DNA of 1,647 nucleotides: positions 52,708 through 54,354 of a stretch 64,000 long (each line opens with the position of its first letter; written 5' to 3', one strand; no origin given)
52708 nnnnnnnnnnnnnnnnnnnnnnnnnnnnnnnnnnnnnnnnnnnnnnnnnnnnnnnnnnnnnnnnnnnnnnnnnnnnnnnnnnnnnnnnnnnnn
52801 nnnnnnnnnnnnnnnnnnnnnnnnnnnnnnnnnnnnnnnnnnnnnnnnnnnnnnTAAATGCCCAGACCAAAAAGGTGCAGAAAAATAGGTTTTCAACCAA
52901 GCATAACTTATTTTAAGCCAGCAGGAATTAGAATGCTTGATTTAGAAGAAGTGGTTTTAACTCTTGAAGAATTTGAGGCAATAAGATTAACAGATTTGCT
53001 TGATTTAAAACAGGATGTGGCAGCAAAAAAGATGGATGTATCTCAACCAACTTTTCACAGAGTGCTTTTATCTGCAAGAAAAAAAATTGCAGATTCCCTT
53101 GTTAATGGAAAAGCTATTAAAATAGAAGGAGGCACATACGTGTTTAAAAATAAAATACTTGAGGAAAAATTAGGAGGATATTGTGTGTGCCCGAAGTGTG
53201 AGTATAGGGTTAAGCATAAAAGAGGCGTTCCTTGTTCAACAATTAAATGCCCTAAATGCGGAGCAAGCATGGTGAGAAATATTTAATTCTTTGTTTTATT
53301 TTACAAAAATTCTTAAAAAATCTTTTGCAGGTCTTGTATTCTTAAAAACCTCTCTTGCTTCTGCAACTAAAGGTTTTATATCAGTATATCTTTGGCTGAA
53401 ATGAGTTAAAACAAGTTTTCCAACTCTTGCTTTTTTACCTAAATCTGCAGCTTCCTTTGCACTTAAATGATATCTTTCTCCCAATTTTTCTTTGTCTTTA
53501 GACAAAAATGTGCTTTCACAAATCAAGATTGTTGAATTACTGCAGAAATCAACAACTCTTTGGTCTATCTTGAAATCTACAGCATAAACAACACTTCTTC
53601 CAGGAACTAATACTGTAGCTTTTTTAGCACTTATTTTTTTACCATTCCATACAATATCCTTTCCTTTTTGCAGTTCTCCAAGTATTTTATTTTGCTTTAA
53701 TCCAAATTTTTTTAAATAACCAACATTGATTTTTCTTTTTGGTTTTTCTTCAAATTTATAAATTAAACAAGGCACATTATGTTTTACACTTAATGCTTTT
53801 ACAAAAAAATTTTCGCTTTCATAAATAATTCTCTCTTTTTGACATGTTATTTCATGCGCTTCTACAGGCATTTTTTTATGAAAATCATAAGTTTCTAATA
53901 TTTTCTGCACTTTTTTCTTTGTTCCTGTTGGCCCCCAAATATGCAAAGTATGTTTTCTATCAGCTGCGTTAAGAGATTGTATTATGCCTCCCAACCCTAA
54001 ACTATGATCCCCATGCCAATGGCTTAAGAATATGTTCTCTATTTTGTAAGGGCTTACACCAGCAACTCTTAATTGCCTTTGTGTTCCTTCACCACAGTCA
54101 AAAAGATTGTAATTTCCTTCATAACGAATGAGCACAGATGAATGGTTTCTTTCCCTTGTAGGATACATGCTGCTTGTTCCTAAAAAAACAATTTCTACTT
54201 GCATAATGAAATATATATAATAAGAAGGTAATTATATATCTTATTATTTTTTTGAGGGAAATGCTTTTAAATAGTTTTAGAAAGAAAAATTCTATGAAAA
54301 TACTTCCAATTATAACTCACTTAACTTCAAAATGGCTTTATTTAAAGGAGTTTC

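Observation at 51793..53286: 106-nt near-identical direct repeat gives a metal transporter and a DUF134 regulator the same zinc-ribbon tail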

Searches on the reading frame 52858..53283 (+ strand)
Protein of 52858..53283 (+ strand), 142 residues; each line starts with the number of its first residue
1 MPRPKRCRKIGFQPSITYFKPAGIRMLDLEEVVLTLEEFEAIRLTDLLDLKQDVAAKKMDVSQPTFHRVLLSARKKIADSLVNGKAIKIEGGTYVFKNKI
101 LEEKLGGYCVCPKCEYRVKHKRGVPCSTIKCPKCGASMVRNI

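Call 4: search_protein_families(library=pfam, proteins=[window:52858-53283:+], max_evalue=1)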
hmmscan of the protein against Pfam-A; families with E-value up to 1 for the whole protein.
window:52858-53283:+ (142 aa): 15 families
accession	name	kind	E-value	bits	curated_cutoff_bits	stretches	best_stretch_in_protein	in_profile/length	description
PF02001.22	DUF134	-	3.7e-28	98.4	27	1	3-95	6-96/98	Protein of unknown function DUF134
PF16710.10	CTXphi_pIII-N1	-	0.0018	18.8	27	1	52-141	15-104/111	N-terminal N1 domain of Vibrio phage CTXphi pIII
PF01485.27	IBR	-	0.0055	17.2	24.3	1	100-137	12-50/65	IBR domain, a half RING-finger domain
PF08281.18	Sigma70_r4_2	-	0.014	15.5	25.7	1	34-77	11-54/54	Sigma-70, region 4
PF04967.18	HTH_10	-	0.017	15.4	23.1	1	56-78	30-52/53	HTH DNA binding domain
PF01396.24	Zn_ribbon_Top1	-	0.032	14.5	32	1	129-140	2-13/39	Topoisomerase DNA binding C4 zinc finger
PF23455.1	DUF7129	-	0.059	13.6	30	1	111-142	14-40/45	Domain of unknown function (DUF7129)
PF01155.25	HypA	-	0.076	13.5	28.9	1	98-139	60-97/112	Hydrogenase/urease nickel incorporation, metallochaperone, hypA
PF13248.11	Zn_ribbon_3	-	0.11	12.5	27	1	127-138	1-11/26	zinc-ribbon domain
PF20432.4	Xre-like-HTH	-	0.12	13.2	25.8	1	42-74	16-47/63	Antitoxin Xre-like helix-turn-helix domain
PF17848.7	Zn_ribbon_ACC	-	0.24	12.1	24.5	1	129-140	2-13/26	Acetyl-CoA carboxylase zinc finger domain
PF22191.2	IBR_1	-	0.34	11.3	27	1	111-135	6-28/47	IBR domain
PF13408.12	Zn_ribbon_recom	-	0.44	11.4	25.3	0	129-140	6-17/58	Recombinase zinc beta ribbon domain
PF13453.11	Zn_ribbon_TFIIB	-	0.57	10.1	22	0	130-139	1-10/41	Transcription factor zinc-finger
PF18866.6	CxC7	-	0.76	10.3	27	1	119-136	10-27/64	CxC7 like cysteine cluster associated with KDZ transposases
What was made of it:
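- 52858..53286 (+): DUF134/UPF0251 putative HTH DNA-binding protein gene, 142 aa plus stop. Its start codon directly follows the CDF stop codon. PF02001 aa 3-95 E=4e-28 (call 4).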

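Call 5: search_protein_families(library=ncbifam, proteins=[window:52858-53283:+], max_evalue=1)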
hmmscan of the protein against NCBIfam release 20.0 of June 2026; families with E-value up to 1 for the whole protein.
window:52858-53283:+ (142 aa): 9 families
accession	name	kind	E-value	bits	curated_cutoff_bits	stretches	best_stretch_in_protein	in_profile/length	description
NF003257.0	PRK04217.1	equivalog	8.8e-20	70.9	115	1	3-97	11-107/110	hypothetical protein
TIGR02937.1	sigma70-ECF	superfamily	0.0025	17.5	42.9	1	34-79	118-163/165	sigma-70 family RNA polymerase sigma factor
NF007226.0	PRK09644.1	equivalog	0.0075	16.3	199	1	36-81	112-157/166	RNA polymerase sigma factor SigM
TIGR00373.1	TIGR00373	equivalog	0.013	15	149.5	1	97-138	98-138/162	transcription factor E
NF053881.1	TransRegDeoRBac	equivalog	0.021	14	420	1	40-76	11-47/311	DNA-binding transcriptional repressor DeoR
NF003331.0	PRK04338.1-7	equivalog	0.031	13.1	560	1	88-139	224-270/376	tRNA (guanine(26)-N(2))-dimethyltransferase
NF004910.0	PRK06266.1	equivalog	0.043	13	180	1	96-138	112-153/185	transcription initiation factor E subunit alpha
NF038384.1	zinc_YnfU_fam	subfamily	0.095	12.3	36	0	128-138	16-26/52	YnfU family zinc-binding protein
NF033497.1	rubre_like_arch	subfamily_domain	0.12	12.1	32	0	111-138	3-26/34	rubrerythrin-like domain-containing protein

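Call 11: find_homologous_proteins(query=window:52858-53283:+, max_evalue=0.001)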
Query window:52858-53283:+ (142 aa): 954 proteins with E <= 0.001 among 983 candidates; the best 120 are listed.
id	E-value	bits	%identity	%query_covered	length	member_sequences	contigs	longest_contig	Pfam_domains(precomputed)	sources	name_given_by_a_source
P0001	2.1e-69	250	98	82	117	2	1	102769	PF02001.22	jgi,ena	-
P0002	6.0e-52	193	58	99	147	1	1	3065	PF02001.22,PF08281.19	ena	-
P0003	3.6e-51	191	60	99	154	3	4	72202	PF02001.22,PF08281.19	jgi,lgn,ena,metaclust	metaclust:\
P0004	1.0e-50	189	59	99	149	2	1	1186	PF02001.22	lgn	-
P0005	1.1e-50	189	60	99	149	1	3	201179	PF02001.22,PF08281.19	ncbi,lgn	ncbi:MAG: DUF134 domain-containing protein [Candidatus Aenigmatarchaeota archaeon]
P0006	1.4e-50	189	58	97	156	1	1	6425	PF02001.22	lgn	-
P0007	3.5e-50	187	60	99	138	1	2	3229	PF02001.22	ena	-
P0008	3.5e-50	187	53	99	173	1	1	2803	PF02001.22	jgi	jgi:uncharacterized protein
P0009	5.1e-50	187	60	99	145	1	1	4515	PF02001.22,PF08281.19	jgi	jgi:predicted DNA-binding protein (UPF0251 family)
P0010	9.3e-50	186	58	99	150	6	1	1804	PF02001.22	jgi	-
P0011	1.8e-49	185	57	99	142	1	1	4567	PF02001.22,PF08281.19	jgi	jgi:predicted DNA-binding protein (UPF0251 family)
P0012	1.8e-49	185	59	98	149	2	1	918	PF02001.22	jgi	-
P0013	2.0e-49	185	55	99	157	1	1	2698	PF02001.22,PF08281.19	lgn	-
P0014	2.9e-49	184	56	99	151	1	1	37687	PF02001.22,PF08281.19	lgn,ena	-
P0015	4.6e-49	184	58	99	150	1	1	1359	PF02001.22,PF08281.19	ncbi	-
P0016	5.3e-49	184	59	99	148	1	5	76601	PF02001.22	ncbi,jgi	-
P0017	6.7e-49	183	59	99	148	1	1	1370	PF02001.22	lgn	-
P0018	6.8e-49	183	60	99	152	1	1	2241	PF02001.22,PF08281.19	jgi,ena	-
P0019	1.1e-48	182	59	99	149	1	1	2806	PF02001.22,PF08281.19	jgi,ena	-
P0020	1.6e-48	182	59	99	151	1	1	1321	PF02001.22,PF08281.19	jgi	jgi:predicted DNA-binding protein (UPF0251 family)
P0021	1.8e-48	182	59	90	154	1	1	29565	PF02001.22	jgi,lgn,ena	jgi:hypothetical protein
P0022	4.6e-48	180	55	99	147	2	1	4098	PF02001.22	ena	-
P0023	6.1e-48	180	57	99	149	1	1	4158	PF02001.22,PF08281.19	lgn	-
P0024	6.2e-48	180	59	99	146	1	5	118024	PF02001.22,PF08281.19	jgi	-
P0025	6.9e-48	180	54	99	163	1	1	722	PF02001.22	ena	-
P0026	8.9e-48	180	57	99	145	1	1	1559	PF02001.22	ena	-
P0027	1.2e-47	179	58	91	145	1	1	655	PF02001.22,PF08281.19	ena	-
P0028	1.3e-47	179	53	99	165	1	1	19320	PF02001.22,PF08281.19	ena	-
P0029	1.4e-47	179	52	99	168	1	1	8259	PF02001.22,PF08281.19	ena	-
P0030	1.7e-47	179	59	99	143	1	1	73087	PF02001.22,PF08281.19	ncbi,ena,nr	ncbi:MAG: DUF134 domain-containing protein [Candidatus Diapherotrites archaeon]|nr:DUF134 domain-con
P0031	1.7e-47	179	57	99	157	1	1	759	PF02001.22,PF08281.19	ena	-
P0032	1.8e-47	179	59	91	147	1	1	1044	PF02001.22,PF08281.19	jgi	-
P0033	2.0e-47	178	58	91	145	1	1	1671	PF02001.22,PF08281.19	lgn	-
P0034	2.8e-47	178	54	99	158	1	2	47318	PF02001.22,PF08281.19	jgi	jgi:predicted DNA-binding protein (UPF0251 family)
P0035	3.3e-47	178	52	99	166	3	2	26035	PF02001.22,PF08281.19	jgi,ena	-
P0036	3.4e-47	178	57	99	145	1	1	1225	PF02001.22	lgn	-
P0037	3.9e-47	177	57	99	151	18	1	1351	PF02001.22,PF08281.19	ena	-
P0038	4.1e-47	177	61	99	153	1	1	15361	PF02001.22,PF08281.19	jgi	jgi:predicted DNA-binding protein (UPF0251 family)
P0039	4.7e-47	177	59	99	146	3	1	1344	PF02001.22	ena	-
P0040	4.7e-47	177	58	99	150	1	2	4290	PF02001.22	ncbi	-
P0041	5.1e-47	177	57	99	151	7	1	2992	PF02001.22,PF08281.19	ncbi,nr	ncbi:hypothetical protein DRO91_08990 [Candidatus Heimdallarchaeota archaeon]|nr:MAG: hypothetical p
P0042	6.2e-47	177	56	99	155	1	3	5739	PF02001.22,PF08281.19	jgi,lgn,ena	-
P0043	6.3e-47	177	57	99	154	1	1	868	PF02001.22,PF08281.19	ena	-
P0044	7.0e-47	177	56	99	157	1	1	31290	PF02001.22,PF08281.19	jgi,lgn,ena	-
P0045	8.0e-47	176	52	99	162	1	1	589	PF02001.22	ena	-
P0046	9.5e-47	176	50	99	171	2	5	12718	PF02001.22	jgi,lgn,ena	-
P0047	9.8e-47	176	54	99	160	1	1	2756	PF02001.22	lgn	-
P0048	1.2e-46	176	54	99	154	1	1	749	PF02001.22,PF08281.19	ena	-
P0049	1.3e-46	176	54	99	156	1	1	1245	PF02001.22,PF08281.19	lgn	-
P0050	1.5e-46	176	55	99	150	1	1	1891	PF02001.22,PF08281.19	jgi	-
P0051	1.6e-46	175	55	92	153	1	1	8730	PF02001.22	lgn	-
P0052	1.7e-46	175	58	91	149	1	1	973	PF02001.22,PF08281.19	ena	-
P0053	1.8e-46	175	59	99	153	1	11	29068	PF02001.22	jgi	jgi:predicted DNA-binding protein (UPF0251 family)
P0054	2.4e-46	175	55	99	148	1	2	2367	PF02001.22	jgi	-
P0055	2.9e-46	175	55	99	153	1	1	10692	PF02001.22,PF08281.19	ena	-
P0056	2.9e-46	175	57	99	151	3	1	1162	PF02001.22,PF08281.19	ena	-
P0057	3.0e-46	175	52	99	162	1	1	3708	PF02001.22,PF08281.19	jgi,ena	-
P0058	3.4e-46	174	58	98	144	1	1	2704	PF02001.22,PF08281.19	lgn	-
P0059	4.1e-46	174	55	99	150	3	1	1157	PF02001.22,PF08281.19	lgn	-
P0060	4.6e-46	174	51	99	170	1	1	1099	PF02001.22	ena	-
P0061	5.2e-46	174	55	99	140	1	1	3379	PF02001.22,PF08281.19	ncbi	-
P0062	5.5e-46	174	50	99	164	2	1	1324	PF02001.22,PF08281.19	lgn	-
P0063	5.6e-46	174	52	99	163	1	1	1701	PF02001.22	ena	-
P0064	5.7e-46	174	55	100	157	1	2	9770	PF02001.22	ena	-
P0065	5.7e-46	174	54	99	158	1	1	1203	PF02001.22,PF08281.19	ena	-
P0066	6.0e-46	174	61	99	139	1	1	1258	PF13551.13,PF02001.22,PF08281.19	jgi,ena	-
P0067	8.5e-46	173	54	99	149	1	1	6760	PF02001.22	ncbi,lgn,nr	ncbi:MAG: DUF134 domain-containing protein [archaeon]|nr:DUF134 domain-containing protein [archaeon]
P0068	1.2e-45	173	58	92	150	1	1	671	PF02001.22,PF08281.19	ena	-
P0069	1.3e-45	173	47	99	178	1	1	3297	PF02001.22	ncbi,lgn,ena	-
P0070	1.3e-45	172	55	99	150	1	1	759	PF02001.22,PF08281.19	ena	-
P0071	1.7e-45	172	60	99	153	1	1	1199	PF02001.22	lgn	-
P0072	2.0e-45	172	48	99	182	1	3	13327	PF02001.22,PF08281.19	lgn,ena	-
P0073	2.1e-45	172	70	66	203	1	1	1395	PF02001.22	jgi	jgi:predicted DNA-binding protein (UPF0251 family)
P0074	3.0e-45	171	55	99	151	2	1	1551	PF02001.22,PF08281.19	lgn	-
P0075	4.5e-45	171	55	99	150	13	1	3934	PF02001.22,PF08281.19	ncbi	-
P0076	4.7e-45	171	54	99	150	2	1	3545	PF02001.22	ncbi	-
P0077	6.8e-45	170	53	99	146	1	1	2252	PF02001.22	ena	-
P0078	7.2e-45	170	56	99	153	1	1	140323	PF02001.22,PF08281.19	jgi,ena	-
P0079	8.5e-45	170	54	99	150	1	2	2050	PF02001.22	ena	-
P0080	9.2e-45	170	55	100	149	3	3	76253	PF02001.22,PF08281.19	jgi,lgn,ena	-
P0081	1.0e-44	170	53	99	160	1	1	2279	PF02001.22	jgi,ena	-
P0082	1.0e-44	170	57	99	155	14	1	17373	PF02001.22,PF08281.19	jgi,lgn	jgi:predicted DNA-binding protein (UPF0251 family)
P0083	1.2e-44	169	55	98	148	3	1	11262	PF02001.22,PF08281.19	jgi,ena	-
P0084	1.3e-44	169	55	99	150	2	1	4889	PF02001.22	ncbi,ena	-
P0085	1.5e-44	169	53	99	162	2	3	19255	PF02001.22,PF08281.19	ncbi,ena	-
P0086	1.6e-44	169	54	99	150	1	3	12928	PF02001.22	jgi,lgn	-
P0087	1.9e-44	169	58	99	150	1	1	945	PF02001.22,PF08281.19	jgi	jgi:predicted DNA-binding protein (UPF0251 family)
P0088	2.0e-44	169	57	99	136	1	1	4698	PF02001.22,PF08281.19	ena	-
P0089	2.1e-44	169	50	99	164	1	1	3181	PF02001.22,PF08281.19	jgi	-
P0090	2.2e-44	169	55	99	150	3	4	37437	PF02001.22,PF08281.19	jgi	-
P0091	2.3e-44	169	54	99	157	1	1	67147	PF02001.22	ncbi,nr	ncbi:DUF134 domain-containing protein [Candidatus Woesearchaeota archaeon]|nr:DUF134 domain-containi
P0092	2.3e-44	168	53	99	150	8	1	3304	PF02001.22,PF08281.19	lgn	-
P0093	2.5e-44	168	52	99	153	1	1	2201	PF02001.22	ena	-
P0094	2.8e-44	168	55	99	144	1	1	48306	PF02001.22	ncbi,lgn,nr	ncbi:MAG: DUF134 domain-containing protein [Candidatus Diapherotrites archaeon]|nr:DUF134 domain-con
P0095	2.8e-44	168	52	99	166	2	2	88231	PF02001.22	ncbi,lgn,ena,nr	ncbi:MAG: DUF134 domain-containing protein [Nanoarchaeota archaeon]|nr:DUF134 domain-containing prot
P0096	3.0e-44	168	56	90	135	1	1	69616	PF02001.22,PF08281.19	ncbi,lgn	-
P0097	3.4e-44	168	53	99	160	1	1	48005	PF02001.22,PF08281.19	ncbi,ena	-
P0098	3.5e-44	168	52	99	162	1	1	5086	PF02001.22,PF08281.19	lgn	-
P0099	4.6e-44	168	56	99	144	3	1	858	PF02001.22,PF08281.19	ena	-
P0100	4.8e-44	167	51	99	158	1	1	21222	PF02001.22,PF08281.19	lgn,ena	-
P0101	5.0e-44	167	55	99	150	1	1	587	PF02001.22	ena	-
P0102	5.4e-44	167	45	99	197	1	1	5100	PF02001.22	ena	-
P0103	5.4e-44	167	53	99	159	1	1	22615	PF02001.22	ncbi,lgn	-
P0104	6.0e-44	167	50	99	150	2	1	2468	PF02001.22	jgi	-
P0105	6.4e-44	167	58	98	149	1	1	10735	PF02001.22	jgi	-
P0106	7.0e-44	167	51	99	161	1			PF02001.22,PF08281.19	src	-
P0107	8.5e-44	167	56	99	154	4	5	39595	PF02001.22,PF08281.19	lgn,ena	-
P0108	1.0e-43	166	52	92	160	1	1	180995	PF02001.22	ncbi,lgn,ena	-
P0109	1.1e-43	166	54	99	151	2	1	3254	PF02001.22,PF08281.19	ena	-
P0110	1.2e-43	166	55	99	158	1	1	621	PF02001.22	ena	-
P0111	1.5e-43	166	56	90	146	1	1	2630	PF02001.22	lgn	-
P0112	1.7e-43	166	55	90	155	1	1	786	PF02001.22,PF08281.19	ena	-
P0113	2.1e-43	165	51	99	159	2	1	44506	PF02001.22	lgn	-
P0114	2.6e-43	165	51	99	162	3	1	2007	PF02001.22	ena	-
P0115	3.1e-43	165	53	99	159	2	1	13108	PF02001.22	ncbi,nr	ncbi:DUF134 domain-containing protein [Candidatus Woesearchaeota archaeon]|nr:DUF134 domain-containi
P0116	3.2e-43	165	55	99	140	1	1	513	PF02001.22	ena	-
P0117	3.4e-43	165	51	99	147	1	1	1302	PF02001.22,PF08281.19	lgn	-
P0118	3.5e-43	165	51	99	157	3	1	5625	PF02001.22,PF08281.19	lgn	-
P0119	3.6e-43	165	56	98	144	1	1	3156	PF02001.22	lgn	-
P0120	3.7e-43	165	49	91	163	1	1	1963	PF02001.22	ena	-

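Call 13: find_encoding_contigs(protein=P0001, flank=10000, max_places=6)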
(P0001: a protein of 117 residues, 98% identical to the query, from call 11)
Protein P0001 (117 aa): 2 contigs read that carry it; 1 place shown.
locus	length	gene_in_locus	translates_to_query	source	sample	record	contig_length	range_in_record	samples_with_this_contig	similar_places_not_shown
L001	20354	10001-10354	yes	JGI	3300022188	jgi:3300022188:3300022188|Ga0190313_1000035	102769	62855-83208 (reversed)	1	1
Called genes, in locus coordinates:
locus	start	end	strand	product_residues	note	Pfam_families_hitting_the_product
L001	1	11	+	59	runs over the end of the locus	PF12797:Fer4_2 (weak), PF00037:Fer4, PF12837:Fer4_6 (weak), PF13237:Fer4_10, PF14697:Fer4_21, PF13187:Fer4_9, PF00037:Fer4 (weak), PF12837:Fer4_6 (weak), +6 more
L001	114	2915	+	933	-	PF01326:PPDK_N, PF00391:PEP-utilizers, PF02896:PEP-utilizers_C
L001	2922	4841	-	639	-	PF00270:DEAD (faint), PF04851:ResIII (faint), PF06733:DEAD_2, PF13307:Helicase_C_2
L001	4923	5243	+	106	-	-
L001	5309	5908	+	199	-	-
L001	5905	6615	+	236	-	PF11848:DUF3368 (faint)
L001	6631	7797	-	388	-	PF01555:N6_N4_Mtase, PF01170:UPF0020, PF13847:Methyltransf_31 (weak)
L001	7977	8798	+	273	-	PF20720:nSTAND3 (faint), PF00142:Fer4_NifH (faint), PF01656:CbiA, PF02374:ArsA_ATPase, PF09140:MipZ, PF10609:ParA, PF13614:AAA_31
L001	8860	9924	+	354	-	PF01545:Cation_efflux, PF16916:ZT_dimer (weak)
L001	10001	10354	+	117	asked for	PF02001:DUF134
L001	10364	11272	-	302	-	PF23023:Anti-Pycsar_Apyc1, PF00753:Lactamase_B, PF13691:Lactamase_B_4 (weak), PF12706:Lactamase_B_2 (weak)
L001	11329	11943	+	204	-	-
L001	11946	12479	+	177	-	-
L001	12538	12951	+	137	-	-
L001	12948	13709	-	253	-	PF01026:TatD_DNase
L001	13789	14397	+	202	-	PF01171:ATP_bind_3 (weak), PF02568:ThiI, PF03054:tRNA_Me_trans (faint), PF06508:QueC (weak)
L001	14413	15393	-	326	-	PF07521:RMMBL (faint)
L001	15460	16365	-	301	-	PF01145:Band_7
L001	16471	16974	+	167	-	-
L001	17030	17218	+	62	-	PF00833:Ribosomal_S17e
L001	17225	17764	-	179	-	-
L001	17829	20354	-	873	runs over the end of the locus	PF01326:PPDK_N, PF00391:PEP-utilizers, PF02896:PEP-utilizers_C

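Call 49: search_solved_structures(query=A3, max_evalue=0.01)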
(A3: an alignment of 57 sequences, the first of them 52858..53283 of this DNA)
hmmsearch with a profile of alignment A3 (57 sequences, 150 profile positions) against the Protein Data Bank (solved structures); distinct sequences matched with E-value up to 0.01: 2.
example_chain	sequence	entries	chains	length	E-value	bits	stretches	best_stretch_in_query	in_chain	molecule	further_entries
7bhy_A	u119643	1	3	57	0.00023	24.2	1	39-76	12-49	Deoxyribonucleoside regulator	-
8r7y_A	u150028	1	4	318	0.0033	20.4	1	39-76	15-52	Deoxyribonucleoside regulator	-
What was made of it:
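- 52858..53286 (+): Weak similarity to sigma-70 region 4 and to the DeoR HTH (calls 4, 49).
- On DUF134 / UPF0251: Only weak HTH similarities are seen: Sigma70_r4_2 E=0.014 and DeoR HTH E=2e-4 with a profile (calls 4, 49).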

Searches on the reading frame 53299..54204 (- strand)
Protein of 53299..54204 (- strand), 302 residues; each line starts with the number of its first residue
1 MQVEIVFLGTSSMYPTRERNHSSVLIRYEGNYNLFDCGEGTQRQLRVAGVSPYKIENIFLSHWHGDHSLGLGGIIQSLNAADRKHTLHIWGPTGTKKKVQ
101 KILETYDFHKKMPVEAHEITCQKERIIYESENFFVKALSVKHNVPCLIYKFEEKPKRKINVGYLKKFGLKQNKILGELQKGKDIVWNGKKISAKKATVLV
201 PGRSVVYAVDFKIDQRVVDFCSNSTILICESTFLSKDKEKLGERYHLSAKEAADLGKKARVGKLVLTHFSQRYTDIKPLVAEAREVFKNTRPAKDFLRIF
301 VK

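Call 4: search_protein_families(library=pfam, proteins=[window:53299-54204:-], max_evalue=1)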
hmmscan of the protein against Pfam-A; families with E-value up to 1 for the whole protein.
window:53299-54204:- (302 aa): 5 families
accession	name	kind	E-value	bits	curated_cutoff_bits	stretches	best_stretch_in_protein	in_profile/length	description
PF12706.13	Lactamase_B_2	-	3.5e-14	53.3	27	2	34-163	4-128/200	Beta-lactamase superfamily domain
PF00753.33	Lactamase_B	-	3.8e-11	43.7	22.7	1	18-88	3-77/196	Metallo-beta-lactamase superfamily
PF13691.12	Lactamase_B_4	-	5.6e-07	29.6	27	1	15-64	6-56/63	tRNase Z endonuclease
PF23023.1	Anti-Pycsar_Apyc1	-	0.00012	22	50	1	1-72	1-71/250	Anti-Pycsar protein Apyc1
PF22357.2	AF1548-like_C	-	0.1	13.1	23.9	0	212-260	7-53/56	AF1548-like, C-terminal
